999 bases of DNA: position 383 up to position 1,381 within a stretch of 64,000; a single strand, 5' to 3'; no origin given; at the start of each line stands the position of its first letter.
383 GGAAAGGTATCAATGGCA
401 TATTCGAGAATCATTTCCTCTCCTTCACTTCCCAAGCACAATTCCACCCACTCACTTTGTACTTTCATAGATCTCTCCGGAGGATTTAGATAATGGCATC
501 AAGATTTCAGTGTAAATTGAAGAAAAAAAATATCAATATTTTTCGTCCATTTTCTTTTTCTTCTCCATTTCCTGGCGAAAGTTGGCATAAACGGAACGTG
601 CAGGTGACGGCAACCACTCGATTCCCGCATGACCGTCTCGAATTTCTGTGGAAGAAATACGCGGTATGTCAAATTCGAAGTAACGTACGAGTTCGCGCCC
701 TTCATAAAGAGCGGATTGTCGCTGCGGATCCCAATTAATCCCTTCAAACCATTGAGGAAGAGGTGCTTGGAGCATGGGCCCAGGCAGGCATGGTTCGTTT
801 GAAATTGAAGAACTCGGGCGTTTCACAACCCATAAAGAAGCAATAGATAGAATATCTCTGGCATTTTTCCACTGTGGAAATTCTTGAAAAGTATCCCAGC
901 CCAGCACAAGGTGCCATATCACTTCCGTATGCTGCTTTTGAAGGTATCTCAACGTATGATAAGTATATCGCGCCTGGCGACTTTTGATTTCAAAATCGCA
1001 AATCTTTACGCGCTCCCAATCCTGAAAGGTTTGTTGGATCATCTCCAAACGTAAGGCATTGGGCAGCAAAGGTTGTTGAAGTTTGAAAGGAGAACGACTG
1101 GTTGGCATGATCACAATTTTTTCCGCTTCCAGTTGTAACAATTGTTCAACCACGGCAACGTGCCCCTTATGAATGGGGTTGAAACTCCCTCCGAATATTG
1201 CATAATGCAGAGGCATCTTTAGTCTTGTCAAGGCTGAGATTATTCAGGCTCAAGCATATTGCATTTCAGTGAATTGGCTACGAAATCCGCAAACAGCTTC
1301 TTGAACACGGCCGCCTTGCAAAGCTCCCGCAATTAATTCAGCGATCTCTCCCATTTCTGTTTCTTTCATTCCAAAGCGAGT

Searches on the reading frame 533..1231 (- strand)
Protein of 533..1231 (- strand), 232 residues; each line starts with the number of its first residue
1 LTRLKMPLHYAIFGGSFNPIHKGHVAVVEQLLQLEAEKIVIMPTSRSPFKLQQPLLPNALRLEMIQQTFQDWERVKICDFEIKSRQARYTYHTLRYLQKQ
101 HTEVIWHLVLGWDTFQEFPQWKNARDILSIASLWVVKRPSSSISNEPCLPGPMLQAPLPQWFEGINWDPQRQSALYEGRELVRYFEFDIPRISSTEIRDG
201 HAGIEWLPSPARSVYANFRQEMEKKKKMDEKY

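Call 37: search_protein_families(library=pfam, proteins=[window:533-1231:-])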
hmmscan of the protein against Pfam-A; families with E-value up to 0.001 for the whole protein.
window:533-1231:- (232 aa): 1 family
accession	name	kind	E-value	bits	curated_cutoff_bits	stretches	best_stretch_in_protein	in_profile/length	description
PF01467.32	CTP_transf_like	-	9.6e-24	84.5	21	1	12-199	1-132/133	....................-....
